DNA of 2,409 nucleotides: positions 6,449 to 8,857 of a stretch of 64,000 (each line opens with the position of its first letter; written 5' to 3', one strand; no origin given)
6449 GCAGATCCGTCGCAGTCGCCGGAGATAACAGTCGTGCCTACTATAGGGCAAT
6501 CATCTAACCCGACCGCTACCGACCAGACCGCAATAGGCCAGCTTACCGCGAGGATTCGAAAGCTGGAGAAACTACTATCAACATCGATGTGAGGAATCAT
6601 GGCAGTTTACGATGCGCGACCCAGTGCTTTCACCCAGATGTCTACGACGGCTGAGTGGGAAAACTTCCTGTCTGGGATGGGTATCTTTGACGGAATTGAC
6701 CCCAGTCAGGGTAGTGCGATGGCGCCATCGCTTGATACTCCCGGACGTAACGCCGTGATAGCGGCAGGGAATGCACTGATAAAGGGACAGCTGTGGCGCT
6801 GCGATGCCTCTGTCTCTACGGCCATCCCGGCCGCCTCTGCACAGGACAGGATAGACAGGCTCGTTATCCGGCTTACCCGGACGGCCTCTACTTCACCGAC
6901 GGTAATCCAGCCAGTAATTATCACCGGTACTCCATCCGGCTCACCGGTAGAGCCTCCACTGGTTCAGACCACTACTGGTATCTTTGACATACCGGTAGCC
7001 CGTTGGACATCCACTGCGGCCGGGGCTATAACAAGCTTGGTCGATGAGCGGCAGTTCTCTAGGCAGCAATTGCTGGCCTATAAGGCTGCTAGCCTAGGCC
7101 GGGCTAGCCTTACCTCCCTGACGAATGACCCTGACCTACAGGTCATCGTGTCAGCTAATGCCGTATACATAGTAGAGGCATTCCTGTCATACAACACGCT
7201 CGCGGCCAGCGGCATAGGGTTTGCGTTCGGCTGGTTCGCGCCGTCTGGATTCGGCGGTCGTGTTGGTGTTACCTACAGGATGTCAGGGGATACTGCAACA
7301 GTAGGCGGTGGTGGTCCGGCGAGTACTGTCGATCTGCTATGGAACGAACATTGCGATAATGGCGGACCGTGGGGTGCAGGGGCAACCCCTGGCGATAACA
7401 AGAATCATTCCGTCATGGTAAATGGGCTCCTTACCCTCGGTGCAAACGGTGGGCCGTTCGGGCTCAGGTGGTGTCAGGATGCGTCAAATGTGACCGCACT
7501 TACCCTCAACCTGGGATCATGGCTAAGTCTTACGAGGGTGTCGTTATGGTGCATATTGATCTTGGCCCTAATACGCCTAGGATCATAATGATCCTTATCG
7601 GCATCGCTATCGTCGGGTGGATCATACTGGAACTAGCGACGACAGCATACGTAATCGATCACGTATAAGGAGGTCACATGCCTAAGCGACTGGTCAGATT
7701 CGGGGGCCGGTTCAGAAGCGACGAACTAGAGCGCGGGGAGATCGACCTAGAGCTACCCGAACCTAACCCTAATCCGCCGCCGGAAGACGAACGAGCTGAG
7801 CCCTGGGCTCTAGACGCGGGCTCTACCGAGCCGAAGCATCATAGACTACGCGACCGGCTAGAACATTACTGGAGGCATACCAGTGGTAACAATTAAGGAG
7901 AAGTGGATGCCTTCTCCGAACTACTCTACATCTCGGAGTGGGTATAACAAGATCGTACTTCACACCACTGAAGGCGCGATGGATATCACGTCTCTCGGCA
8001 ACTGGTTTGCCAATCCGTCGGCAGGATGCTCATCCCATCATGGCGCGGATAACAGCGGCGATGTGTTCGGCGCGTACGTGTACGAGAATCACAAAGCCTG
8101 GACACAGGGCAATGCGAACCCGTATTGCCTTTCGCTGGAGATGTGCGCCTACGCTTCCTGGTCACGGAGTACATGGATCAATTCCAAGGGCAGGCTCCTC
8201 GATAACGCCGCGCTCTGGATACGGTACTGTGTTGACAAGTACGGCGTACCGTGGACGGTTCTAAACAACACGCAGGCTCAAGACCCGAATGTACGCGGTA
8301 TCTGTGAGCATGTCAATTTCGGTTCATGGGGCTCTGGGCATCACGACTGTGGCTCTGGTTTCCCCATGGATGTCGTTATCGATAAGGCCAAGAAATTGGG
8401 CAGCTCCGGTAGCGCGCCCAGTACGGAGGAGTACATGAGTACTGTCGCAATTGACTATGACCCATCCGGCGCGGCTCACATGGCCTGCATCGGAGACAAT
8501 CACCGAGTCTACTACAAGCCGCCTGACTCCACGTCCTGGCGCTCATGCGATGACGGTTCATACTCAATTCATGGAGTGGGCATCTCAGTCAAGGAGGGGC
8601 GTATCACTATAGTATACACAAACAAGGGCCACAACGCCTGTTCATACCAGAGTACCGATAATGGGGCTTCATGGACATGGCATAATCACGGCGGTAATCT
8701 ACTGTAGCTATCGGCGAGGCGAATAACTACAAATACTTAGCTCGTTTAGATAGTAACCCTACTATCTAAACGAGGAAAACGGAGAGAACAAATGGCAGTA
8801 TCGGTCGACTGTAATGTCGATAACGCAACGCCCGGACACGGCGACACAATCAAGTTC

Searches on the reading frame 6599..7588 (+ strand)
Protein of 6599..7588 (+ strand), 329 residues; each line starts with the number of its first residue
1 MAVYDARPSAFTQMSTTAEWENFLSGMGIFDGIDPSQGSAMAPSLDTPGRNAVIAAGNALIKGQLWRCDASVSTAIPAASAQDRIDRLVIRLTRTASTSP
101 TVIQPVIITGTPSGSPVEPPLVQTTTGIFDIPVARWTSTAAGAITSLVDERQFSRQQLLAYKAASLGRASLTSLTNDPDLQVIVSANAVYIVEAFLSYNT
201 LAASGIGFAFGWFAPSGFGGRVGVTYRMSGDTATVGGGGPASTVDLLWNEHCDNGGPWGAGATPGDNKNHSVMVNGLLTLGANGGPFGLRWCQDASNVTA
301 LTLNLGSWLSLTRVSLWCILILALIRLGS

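Call 76: search_protein_families(library=phrogs, proteins=[window:6599-7588:+], max_evalue=0.001)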
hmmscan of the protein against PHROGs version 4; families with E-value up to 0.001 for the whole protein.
window:6599-7588:+ (329 aa): 7 families
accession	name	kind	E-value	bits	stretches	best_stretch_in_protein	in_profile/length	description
phrog_5339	-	head and packaging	3.7e-16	59.6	1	40-155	46-160/633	virion structural protein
phrog_17342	-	unknown function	2.9e-14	54.1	1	13-155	14-161/326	-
phrog_6779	-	tail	1.5e-09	39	1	49-171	46-175/276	tail protein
phrog_27282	-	unknown function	8.6e-09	35.8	1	38-140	39-139/445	-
phrog_13571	-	head and packaging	1.1e-06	29.2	1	50-135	46-130/356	virion structural protein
phrog_9534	-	head and packaging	8.8e-06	26.6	1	47-126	45-121/303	head protein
phrog_24062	-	unknown function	0.00019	22.7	1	146-313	11-178/182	-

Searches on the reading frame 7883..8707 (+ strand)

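Call 76: search_protein_families(library=phrogs, proteins=[window:7883-8707:+], max_evalue=0.001)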
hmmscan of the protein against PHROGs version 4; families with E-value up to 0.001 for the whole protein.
window:7883-8707:+ (274 aa): 6 families
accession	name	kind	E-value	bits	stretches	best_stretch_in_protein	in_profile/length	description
phrog_12609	-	lysis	4.1e-20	73.4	1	21-186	23-195/264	endolysin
phrog_16428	-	lysis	6.3e-20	72.3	1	11-194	251-443/520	endolysin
phrog_2998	-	lysis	3e-15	57.7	1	14-173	137-299/485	endolysin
phrog_700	-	lysis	1.7e-12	48.5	1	20-185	208-380/491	endolysin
phrog_19265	-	unknown function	1.8e-10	42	1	8-125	9-123/293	-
phrog_7698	-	lysis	1.8e-07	32.3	1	12-87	14-91/316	endolysin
